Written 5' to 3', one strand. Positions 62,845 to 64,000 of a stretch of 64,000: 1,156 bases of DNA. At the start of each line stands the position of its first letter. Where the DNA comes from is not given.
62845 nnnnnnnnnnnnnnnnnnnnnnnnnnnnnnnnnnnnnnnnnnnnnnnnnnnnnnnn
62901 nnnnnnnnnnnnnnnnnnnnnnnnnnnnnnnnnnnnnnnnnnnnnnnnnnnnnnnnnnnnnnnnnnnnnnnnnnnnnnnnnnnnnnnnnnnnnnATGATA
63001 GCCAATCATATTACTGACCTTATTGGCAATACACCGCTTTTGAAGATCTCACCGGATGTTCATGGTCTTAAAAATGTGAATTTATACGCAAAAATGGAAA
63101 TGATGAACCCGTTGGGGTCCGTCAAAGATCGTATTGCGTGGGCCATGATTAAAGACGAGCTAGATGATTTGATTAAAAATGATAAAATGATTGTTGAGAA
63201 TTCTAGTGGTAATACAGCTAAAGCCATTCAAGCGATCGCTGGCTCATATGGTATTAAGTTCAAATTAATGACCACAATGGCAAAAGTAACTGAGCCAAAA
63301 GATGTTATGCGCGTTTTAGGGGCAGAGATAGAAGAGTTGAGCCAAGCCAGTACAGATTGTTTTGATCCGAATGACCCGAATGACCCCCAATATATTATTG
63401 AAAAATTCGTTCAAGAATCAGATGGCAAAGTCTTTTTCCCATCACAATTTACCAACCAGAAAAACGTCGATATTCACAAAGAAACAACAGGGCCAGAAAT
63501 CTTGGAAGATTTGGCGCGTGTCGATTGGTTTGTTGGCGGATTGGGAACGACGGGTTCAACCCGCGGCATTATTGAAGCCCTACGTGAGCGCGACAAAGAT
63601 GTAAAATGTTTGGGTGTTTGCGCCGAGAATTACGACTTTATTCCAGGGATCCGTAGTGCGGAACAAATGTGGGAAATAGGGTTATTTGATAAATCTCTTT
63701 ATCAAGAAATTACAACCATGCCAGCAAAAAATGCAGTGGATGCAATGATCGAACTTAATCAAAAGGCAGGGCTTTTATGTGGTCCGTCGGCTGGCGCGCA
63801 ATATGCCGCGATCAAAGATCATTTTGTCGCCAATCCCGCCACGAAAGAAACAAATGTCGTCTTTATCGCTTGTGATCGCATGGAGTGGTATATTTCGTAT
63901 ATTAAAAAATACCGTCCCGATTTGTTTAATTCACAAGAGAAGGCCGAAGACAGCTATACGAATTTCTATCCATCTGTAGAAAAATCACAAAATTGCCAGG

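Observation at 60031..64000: Zur box-zur operon continuing into a CooC/MinD-type ATPase and two PLP enzymes: candidate zinc-regulated metallophore pathway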

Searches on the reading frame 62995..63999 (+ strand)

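Call 3: search_protein_families(library=pfam, proteins=[window:62995-63999:+], max_evalue=0.01)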
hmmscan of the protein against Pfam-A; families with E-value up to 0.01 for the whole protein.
window:62995-63999:+ (335 aa): 1 family
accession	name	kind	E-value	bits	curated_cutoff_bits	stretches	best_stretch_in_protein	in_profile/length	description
PF00291.31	PALP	-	1.3e-48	166.3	35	1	6-294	1-295/295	Pyridoxal-phosphate dependent enzyme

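Call 4: search_protein_families(library=ncbifam, proteins=[window:62995-63999:+], max_evalue=0.01)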
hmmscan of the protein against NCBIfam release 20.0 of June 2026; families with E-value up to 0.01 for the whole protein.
window:62995-63999:+ (335 aa): 27 families (the best 25 are shown)
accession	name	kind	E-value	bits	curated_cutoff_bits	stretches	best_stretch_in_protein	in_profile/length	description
TIGR01136.1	cysKM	subfamily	2.5e-56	191.2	344.15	1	6-301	1-295/299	cysteine synthase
NF008735.0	PRK11761.1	equivalog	2.9e-51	174.5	413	1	3-301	3-290/296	cysteine synthase CysM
TIGR01138.1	cysM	equivalog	3.1e-48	164.8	394.2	1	6-301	2-286/290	cysteine synthase B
TIGR01139.1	cysK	equivalog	1e-47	162.9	350.95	1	6-301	1-294/298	cysteine synthase A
TIGR03945.1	PLP_SbnA_fam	equivalog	6.2e-45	153.6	349.95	1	6-303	1-298/304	2,3-diaminopropionate biosynthesis protein SbnA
NF007989.0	PRK10717.1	equivalog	1.7e-44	152.3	387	2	2-206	4-208/334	cysteine synthase A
TIGR01137.1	cysta_beta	equivalog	7.7e-37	127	510.25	1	2-303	1-309/457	cystathionine beta-synthase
NF053679.1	CysteaSynCapA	equivalog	1.5e-32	112.7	600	1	3-210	7-210/329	cysteate synthase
NF006389.0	PRK08638.1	equivalog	4.7e-11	42.2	453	1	10-213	25-213/333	bifunctional threonine ammonia-lyase/L-serine ammonia-lyase TdcB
TIGR01127.1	ilvA_1Cterm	equivalog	2.3e-10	40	378.75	1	24-214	11-187/380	threonine ammonia-lyase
NF005292.0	PRK06815.1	equivalog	5.4e-10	38.8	371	1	6-212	15-206/320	threonine/serine dehydratase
NF052478.1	CystDsulMYC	equivalog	2.6e-09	36.9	600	1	22-225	31-230/354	L-cysteine desulfhydrase Cds1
NF005680.0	PRK07476.1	equivalog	4.6e-09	35.7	413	1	4-211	15-207/326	hydroxyectoine utilization dehydratase EutB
NF045641.2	BHydaspDhtseBhcB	equivalog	1.5e-08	34.2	550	1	4-212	12-205/312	beta-hydroxyaspartate dehydratase BhcB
NF006390.0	PRK08639.1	equivalog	6.8e-08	31.9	421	1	4-211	17-213/418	threonine ammonia-lyase IlvA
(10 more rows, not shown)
